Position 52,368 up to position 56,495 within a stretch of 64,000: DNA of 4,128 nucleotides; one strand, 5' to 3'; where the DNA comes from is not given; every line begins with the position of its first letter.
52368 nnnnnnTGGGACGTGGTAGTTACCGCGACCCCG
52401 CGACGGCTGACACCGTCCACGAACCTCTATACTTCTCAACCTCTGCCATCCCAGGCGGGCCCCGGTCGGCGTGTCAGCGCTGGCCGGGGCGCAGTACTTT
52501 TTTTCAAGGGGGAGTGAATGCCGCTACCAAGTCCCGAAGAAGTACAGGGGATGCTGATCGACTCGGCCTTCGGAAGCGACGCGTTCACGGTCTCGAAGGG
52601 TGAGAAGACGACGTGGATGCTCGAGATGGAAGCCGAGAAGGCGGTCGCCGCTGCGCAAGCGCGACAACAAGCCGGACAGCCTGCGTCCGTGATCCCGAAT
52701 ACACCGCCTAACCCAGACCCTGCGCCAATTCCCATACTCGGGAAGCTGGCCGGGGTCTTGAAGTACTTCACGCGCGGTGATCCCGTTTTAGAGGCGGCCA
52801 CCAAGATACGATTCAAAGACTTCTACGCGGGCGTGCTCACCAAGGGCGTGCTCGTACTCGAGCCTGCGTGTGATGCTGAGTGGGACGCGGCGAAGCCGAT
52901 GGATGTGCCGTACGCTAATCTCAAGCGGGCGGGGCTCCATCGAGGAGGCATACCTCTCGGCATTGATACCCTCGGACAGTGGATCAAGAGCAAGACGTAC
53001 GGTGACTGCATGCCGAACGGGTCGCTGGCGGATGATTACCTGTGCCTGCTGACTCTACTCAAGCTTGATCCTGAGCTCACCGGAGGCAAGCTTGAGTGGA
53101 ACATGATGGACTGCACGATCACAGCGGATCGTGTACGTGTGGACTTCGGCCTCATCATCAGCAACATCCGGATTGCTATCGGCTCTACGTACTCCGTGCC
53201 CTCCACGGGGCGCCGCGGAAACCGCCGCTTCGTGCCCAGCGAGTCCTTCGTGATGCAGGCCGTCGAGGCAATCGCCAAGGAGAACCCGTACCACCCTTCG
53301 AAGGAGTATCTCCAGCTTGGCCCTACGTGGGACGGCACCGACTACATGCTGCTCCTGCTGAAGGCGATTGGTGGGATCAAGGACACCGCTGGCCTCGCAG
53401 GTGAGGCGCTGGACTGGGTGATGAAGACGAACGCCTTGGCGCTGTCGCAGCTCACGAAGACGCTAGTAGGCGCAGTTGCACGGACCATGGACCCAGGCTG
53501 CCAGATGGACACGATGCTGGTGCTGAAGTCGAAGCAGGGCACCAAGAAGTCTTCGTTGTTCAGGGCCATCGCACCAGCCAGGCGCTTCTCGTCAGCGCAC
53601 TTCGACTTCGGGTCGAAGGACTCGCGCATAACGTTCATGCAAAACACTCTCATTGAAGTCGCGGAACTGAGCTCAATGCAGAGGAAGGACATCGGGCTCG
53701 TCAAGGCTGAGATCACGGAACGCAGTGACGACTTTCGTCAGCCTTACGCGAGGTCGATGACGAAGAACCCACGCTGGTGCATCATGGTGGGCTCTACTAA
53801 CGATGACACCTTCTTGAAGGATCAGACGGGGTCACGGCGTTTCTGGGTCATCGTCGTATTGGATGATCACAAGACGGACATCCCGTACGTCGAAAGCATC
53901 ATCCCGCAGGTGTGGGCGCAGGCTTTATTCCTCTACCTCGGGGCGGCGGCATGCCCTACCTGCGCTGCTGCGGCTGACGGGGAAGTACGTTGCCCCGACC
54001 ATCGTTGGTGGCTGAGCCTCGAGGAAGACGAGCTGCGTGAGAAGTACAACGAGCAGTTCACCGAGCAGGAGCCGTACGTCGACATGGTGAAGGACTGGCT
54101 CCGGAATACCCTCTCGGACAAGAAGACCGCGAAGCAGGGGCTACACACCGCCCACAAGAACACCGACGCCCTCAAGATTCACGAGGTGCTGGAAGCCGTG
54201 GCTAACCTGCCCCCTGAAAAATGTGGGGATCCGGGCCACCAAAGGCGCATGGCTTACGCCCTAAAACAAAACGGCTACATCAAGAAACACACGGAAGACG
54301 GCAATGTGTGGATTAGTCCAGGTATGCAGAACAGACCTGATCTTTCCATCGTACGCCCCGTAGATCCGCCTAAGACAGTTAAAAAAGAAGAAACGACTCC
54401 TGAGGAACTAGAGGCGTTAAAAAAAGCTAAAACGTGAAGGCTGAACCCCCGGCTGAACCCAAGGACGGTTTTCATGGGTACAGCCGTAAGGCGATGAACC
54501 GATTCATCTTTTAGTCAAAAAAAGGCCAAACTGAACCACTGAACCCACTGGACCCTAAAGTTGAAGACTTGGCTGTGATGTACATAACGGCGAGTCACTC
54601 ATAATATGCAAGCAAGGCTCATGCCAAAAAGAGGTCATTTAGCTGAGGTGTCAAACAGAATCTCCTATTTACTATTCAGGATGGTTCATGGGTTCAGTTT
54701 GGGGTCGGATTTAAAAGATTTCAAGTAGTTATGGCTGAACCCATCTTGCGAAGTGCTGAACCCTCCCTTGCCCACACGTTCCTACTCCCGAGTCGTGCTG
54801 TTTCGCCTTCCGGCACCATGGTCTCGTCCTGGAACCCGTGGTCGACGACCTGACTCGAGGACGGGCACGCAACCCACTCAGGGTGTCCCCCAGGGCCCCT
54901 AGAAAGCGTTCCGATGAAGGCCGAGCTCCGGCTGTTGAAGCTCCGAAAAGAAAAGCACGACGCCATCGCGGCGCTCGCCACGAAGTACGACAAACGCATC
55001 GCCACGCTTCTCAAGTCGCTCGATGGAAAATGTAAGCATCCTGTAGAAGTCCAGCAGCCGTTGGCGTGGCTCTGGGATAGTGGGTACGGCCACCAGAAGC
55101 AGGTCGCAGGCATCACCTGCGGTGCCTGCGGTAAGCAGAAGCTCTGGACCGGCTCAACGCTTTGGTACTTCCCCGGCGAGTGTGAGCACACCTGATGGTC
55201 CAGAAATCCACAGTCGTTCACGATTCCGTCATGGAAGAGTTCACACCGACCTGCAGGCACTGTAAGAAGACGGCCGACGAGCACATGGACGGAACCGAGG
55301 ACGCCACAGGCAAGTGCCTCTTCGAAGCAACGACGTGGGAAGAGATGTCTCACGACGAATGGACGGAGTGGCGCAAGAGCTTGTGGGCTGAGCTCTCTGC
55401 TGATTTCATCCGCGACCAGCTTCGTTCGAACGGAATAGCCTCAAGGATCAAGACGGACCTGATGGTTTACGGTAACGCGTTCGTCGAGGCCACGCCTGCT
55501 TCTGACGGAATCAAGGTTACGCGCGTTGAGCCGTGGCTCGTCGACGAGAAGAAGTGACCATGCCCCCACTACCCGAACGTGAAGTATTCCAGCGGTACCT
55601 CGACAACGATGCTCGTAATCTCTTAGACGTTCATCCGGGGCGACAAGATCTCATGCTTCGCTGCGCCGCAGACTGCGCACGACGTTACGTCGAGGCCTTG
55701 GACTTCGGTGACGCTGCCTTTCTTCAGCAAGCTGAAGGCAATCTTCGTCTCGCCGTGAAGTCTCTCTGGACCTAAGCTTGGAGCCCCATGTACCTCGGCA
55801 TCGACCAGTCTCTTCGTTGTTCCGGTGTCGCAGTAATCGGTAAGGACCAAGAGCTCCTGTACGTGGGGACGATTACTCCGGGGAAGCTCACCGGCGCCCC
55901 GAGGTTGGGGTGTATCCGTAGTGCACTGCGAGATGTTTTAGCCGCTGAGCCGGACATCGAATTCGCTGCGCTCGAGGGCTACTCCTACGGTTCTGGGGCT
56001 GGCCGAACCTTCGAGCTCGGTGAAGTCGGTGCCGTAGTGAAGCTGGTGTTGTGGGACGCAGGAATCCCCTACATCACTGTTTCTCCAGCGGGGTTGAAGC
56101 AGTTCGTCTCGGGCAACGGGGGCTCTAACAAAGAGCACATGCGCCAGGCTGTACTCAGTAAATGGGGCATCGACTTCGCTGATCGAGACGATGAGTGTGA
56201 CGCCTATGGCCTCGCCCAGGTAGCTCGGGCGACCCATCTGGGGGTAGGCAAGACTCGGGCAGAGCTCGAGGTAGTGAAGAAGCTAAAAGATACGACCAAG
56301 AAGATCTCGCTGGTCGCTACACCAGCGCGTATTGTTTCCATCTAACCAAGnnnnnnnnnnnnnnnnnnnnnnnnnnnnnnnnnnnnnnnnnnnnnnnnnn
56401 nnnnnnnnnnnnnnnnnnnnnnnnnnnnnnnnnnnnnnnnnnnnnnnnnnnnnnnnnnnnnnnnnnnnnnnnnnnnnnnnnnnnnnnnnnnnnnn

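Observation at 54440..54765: Iteron-like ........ repeats around an AT-rich stretch directly downstream of the primase/helicase gene: candidate origin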

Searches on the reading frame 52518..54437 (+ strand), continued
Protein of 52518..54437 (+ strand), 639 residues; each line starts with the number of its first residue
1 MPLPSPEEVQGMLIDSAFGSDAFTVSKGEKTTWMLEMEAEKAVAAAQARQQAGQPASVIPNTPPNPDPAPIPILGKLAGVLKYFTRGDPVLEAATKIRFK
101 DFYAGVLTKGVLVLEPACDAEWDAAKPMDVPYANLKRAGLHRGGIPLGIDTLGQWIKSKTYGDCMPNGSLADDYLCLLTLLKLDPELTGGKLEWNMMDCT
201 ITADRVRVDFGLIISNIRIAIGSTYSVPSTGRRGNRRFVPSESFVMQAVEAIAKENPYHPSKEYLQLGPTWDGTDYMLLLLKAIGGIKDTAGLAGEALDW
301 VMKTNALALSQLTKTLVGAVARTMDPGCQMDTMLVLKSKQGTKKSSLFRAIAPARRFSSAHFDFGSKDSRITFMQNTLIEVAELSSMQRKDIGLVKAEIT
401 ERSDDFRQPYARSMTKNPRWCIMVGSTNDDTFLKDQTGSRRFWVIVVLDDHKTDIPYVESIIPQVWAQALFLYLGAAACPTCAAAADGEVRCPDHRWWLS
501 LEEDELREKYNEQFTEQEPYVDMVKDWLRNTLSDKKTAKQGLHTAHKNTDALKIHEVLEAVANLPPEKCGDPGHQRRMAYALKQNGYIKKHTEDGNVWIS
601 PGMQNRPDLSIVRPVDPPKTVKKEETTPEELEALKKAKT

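Call 53: predict_structure(alignment_id=A2)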
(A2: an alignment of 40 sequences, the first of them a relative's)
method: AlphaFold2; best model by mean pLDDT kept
length: 639 residues; sequences in the alignment: 40
mean_pLDDT: 86.6   pTM: 0.74
mean pLDDT of the five models: 86.6, 86.5, 85.5, 84.8, 84.7
residues with pLDDT >= 90: 388; 70-90: 182; 50-70: 35; < 50: 34
segments of 3 or more residues with pLDDT < 50: 538-548, 607-627
pLDDT, mean of each block of 10 residues (from residue 1): 88 96 94 89 86 77 87 96 94 96 88 91 96 95 92 96 92 95 91 93 92 94 93 86 95 95 96 97 95 93 96 97 93 94 95 95 90 95 82 88 89 90 94 78 94 95 98 92 71 88 91 85 80 56 45 82 84 84 84 77 57 39 44 50
secondary structure, 60 per line:
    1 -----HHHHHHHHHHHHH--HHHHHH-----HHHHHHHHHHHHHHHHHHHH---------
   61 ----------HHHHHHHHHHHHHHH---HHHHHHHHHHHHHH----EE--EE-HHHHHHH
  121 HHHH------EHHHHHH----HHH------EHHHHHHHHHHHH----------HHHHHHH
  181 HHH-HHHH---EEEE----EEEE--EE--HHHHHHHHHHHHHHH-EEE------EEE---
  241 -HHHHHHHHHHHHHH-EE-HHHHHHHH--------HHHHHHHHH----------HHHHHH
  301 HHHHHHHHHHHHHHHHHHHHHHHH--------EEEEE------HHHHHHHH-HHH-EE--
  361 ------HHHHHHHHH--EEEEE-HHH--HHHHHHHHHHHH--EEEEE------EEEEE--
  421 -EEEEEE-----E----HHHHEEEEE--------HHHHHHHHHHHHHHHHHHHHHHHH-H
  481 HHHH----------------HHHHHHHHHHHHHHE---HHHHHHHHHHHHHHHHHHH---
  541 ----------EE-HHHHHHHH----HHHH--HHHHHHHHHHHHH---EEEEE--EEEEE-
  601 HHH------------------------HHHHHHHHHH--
elements in order: H6-18 H21-26 H32-51 H71-85 H89-102 H114-124 H132-137 H152-163 H174-183 H185-188 E192-195 E200-203 H210-224 E226-228 E235-237 H242-255 H260-267 H276-284 H295-324 E333-337 H344-351 H367-375 E378-382 H389-400 E403-407 E414-418 E422-427 H438-441 E442-446 H455-478 H480-484 H501-514 H519-537 H554-561 H566-569 H572-584 E588-592 E595-599 H628-637

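Call 56: find_related_loci(query=A1, collection=metagenome_contigs, flank=3000)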
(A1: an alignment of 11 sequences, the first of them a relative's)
Query A1 (639 aa) in metagenome_contigs; peptide patterns used: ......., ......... (x = any residue, [..] = any of these).
84 stretches matched a pattern; 29 encode a relative of the query (tblastn E <= 1e-3); 29 distinct loci.
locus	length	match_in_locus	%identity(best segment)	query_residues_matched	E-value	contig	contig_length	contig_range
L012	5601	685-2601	100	1-639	0e+0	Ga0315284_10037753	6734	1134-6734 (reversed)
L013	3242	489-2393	66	1-635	0e+0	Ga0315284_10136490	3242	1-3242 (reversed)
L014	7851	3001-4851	62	1-612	0e+0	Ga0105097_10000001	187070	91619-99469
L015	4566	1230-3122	56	1-630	0e+0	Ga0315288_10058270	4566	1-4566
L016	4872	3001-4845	53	1-612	0e+0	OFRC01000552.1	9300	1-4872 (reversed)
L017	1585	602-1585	51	1-336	2e-102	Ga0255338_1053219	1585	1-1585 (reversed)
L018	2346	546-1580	32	234-601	1e-37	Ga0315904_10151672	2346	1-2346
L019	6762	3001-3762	32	238-528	2e-36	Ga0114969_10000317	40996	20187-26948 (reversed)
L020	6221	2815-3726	30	243-599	4e-36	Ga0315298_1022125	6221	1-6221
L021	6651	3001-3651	36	238-473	1e-36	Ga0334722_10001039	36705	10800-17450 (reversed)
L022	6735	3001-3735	32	246-528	1e-35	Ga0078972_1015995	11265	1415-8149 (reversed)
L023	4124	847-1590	31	243-528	4e-35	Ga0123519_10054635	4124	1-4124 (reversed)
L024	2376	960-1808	28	243-558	9e-34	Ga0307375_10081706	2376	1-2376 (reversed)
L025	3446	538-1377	28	246-558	2e-33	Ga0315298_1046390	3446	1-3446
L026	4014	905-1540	34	244-473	3e-33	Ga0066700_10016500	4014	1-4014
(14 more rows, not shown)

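Call 57: fold_search(model_id=the predicted structure, library=pdb)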
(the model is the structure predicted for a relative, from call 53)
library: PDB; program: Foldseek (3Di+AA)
matches with E <= 10: 1004; with E <= 0.001: 296
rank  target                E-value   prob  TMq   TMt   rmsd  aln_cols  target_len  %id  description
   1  7pds_C                1.6e-19  1.00  0.51  0.70   5.5       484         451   21  The structure of PriRep1 with dsDNA (released 2022-07-13)
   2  7pds_D                3.9e-19  1.00  0.50  0.68   5.6       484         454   20  The structure of PriRep1 with dsDNA (released 2022-07-13)
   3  7pds_F                9.5e-19  1.00  0.49  0.68   6.4       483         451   19  The structure of PriRep1 with dsDNA (released 2022-07-13)
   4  7pds_B                1.6e-18  1.00  0.49  0.68   5.4       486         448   21  The structure of PriRep1 with dsDNA (released 2022-07-13)
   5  7pds_A                3.8e-18  1.00  0.52  0.70   5.9       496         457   20  The structure of PriRep1 with dsDNA (released 2022-07-13)
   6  7pds_E                5.7e-18  1.00  0.49  0.66   5.9       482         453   21  The structure of PriRep1 with dsDNA (released 2022-07-13)
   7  6k9c_B                1.3e-06  1.00  0.35  0.49  10.7       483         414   12  The apo structure of NrS-1 C terminal region (305-718) (released 2020-04-08)
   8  8rif_7                2.1e-06  1.00  0.22  0.19  16.2       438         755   10  Cryo-EM structure of the MCM double hexamer loaded onto dsDNA. (released 2025-01-01)
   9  6k9c_A                2.2e-06  1.00  0.35  0.49  10.8       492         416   12  The apo structure of NrS-1 C terminal region (305-718) (released 2020-04-08)
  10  5v8f_4                2.8e-06  1.00  0.20  0.18  20.6       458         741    9  Structural basis of MCM2-7 replicative helicase loading by ORC-Cdc6 and Cdt1 (released 2017-05-10)
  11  6k9e_B                3.2e-06  1.00  0.34  0.48  11.8       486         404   10  The A form apo structure of NrS-1 C terminal region-CTR(305-718) (released 2020-06-17)
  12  8b9d_4                6.2e-06  1.00  0.24  0.23  14.3       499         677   11  Human replisome bound by Pol Alpha (released 2023-08-09)
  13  6lrb_C                7.2e-06  1.00  0.33  0.47  11.6       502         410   12  The A form apo structure of NrS-1 C terminal region-CTR (released 2020-04-08)
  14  8s0e_3                9.7e-06  1.00  0.18  0.24  20.3       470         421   10  H. sapiens OCCM bound to double stranded DNA (released 2024-10-02)
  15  9gjp_5                1.1e-05  1.00  0.21  0.21  15.9       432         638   13  OCCM maturation intermediate stalled with an Arginine Finger mutation in Mcm5: Conformer 2 (released 2025-03-05)
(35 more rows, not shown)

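Call 88: find_related_loci(query=A1, collection=genome_contigs, flank=2500)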
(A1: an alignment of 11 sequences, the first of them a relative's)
Query A1 (639 aa) in genome_contigs; peptide patterns used: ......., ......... (x = any residue, [..] = any of these).
19 stretches matched a pattern; 2 encode a relative of the query (tblastn E <= 1e-3); 2 distinct loci.
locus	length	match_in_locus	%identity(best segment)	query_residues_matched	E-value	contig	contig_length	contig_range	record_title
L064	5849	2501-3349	29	233-554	3e-34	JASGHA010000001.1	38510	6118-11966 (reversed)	MAG: Rubrivivax sp. isolate 5N117 JMF-2111-06-0005.ont.bin.117_0, whole genome shotgun sequence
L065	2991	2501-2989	26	249-425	2e-16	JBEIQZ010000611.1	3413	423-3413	MAG: Alphaproteobacteria bacterium isolate Sample-107-S7-bin-62 Sample_107_S7-bin_62-k141_894287, whole genome shotgun s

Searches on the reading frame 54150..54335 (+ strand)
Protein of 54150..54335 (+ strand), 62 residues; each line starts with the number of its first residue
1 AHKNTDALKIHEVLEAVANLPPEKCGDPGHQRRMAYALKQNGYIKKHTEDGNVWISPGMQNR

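Call 69: predict_structure(alignment_id=A4)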
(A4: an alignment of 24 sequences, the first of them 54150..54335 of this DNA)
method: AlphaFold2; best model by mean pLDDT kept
length: 62 residues; sequences in the alignment: 24
mean_pLDDT: 75.3   pTM: 0.55
mean pLDDT of the five models: 75.3, 73.4, 72.0, 70.3, 69.5
residues with pLDDT >= 90: 0; 70-90: 52; 50-70: 6; < 50: 4
segments of 3 or more residues with pLDDT < 50: 1-4
pLDDT, mean of each block of 10 residues (from residue 1): 60 74 76 85 82 77 60
secondary structure, 60 per line:
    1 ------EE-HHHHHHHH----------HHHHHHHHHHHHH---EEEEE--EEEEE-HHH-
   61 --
elements in order: H10-17 H28-40 E44-48 E51-55

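Call 71: fold_search(model_id=the predicted structure, library=pdb)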
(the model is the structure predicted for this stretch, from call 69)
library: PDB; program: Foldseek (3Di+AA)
matches with E <= 10: 765; with E <= 0.001: 0
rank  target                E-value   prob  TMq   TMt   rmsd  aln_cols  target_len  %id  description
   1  9d2e_C                6.8e-02  0.98  0.60  0.45   4.4        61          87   11  FoxP3 multimers bridge two T4G repeat DNAs (model1) (released 2025-10-29)
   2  9d22_F                1.3e-01  0.95  0.58  0.39   4.4        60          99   12  FoxP3 multimers bridge three T4G repeat DNAs (released 2025-10-29)
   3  9d22_G                1.4e-01  0.95  0.59  0.42   4.5        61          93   11  FoxP3 multimers bridge three T4G repeat DNAs (released 2025-10-29)
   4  9d22_C                1.7e-01  0.93  0.59  0.44   4.5        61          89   11  FoxP3 multimers bridge three T4G repeat DNAs (released 2025-10-29)
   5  8sro_D                1.7e-01  0.92  0.55  0.43   4.3        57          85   12  FoxP3 tetramer on TTTG repeats (released 2023-10-18)
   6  9d2e_G                2.0e-01  0.91  0.58  0.43   4.5        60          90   12  FoxP3 multimers bridge two T4G repeat DNAs (model1) (released 2025-10-29)
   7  9d2l_F                2.0e-01  0.91  0.55  0.40   4.3        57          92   12  FoxP3 multimers bridge four T2G repeat DNAs (released 2025-10-29)
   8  9d2e_A                2.1e-01  0.91  0.59  0.45   4.4        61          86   11  FoxP3 multimers bridge two T4G repeat DNAs (model1) (released 2025-10-29)
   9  9d2l_C                2.6e-01  0.84  0.58  0.40   5.2        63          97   13  FoxP3 multimers bridge four T2G repeat DNAs (released 2025-10-29)
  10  8sro_C                2.8e-01  0.87  0.55  0.42   4.3        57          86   12  FoxP3 tetramer on TTTG repeats (released 2023-10-18)
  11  9d2e_E                2.8e-01  0.87  0.60  0.44   5.1        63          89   13  FoxP3 multimers bridge two T4G repeat DNAs (model1) (released 2025-10-29)
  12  9d22_B                3.0e-01  0.87  0.59  0.43   4.5        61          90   11  FoxP3 multimers bridge three T4G repeat DNAs (released 2025-10-29)
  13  9d2e_B                3.2e-01  0.85  0.59  0.43   4.4        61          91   11  FoxP3 multimers bridge two T4G repeat DNAs (model1) (released 2025-10-29)
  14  9d2l_B                3.4e-01  0.82  0.58  0.41   5.2        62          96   13  FoxP3 multimers bridge four T2G repeat DNAs (released 2025-10-29)
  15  9d2l_U                3.4e-01  0.80  0.53  0.39   4.3        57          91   10  FoxP3 multimers bridge four T2G repeat DNAs (released 2025-10-29)
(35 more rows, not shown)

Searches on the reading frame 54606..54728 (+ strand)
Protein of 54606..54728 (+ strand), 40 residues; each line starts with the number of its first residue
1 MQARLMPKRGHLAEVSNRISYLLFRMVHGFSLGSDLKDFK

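Call 12: search_protein_families(library=pfam, proteins=[window:54606-54728:+], max_evalue=0.01)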
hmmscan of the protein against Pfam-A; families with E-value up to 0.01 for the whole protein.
window:54606-54728:+ (40 aa): 0 families

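Call 13: search_protein_families(library=phrogs, proteins=[window:54606-54728:+], max_evalue=0.01)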
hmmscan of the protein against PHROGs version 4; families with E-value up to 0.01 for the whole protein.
window:54606-54728:+ (40 aa): 0 families

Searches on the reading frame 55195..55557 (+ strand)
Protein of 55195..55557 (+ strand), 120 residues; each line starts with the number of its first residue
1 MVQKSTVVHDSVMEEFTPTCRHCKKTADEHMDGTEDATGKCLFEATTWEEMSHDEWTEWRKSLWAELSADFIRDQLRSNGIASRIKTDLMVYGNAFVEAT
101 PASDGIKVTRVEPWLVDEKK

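Call 12: search_protein_families(library=pfam, proteins=[window:55195-55557:+], max_evalue=0.01)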
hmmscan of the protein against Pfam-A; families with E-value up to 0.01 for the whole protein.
window:55195-55557:+ (120 aa): 0 families

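Call 13: search_protein_families(library=phrogs, proteins=[window:55195-55557:+], max_evalue=0.01)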
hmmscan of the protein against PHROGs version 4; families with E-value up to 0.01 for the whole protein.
window:55195-55557:+ (120 aa): 1 family
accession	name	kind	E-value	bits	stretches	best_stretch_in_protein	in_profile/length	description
phrog_3979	-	unknown function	0.0084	17.1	0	46-80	14-48/71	-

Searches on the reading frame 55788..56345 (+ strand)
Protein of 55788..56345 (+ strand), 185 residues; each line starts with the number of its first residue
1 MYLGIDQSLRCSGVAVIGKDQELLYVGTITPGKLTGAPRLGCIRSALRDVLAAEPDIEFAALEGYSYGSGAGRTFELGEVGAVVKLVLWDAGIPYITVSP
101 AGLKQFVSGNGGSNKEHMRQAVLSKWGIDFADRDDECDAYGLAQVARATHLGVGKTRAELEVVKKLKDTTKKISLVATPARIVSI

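Call 12: search_protein_families(library=pfam, proteins=[window:55788-56345:+], max_evalue=0.01)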
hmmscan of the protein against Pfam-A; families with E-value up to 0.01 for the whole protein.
window:55788-56345:+ (185 aa): 1 family
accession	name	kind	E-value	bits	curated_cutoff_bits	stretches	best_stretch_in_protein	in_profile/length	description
PF02075.23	RuvC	-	1.4e-05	25.5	22.2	1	3-124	2-125/148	Crossover junction endodeoxyribonuclease RuvC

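Call 13: search_protein_families(library=phrogs, proteins=[window:55788-56345:+], max_evalue=0.01)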
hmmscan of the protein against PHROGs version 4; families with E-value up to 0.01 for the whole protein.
window:55788-56345:+ (185 aa): 3 families
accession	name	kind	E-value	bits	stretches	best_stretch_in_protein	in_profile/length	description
phrog_159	-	DNA, RNA and nucleotide metabolism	4.5e-31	109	1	2-171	90-282/330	RuvC-like Holliday junction resolvase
phrog_1770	-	DNA, RNA and nucleotide metabolism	7.1e-09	36.8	1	1-146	5-147/158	Holliday junction resolvase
phrog_18320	-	unknown function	0.0043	17.8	1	90-125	55-90/137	-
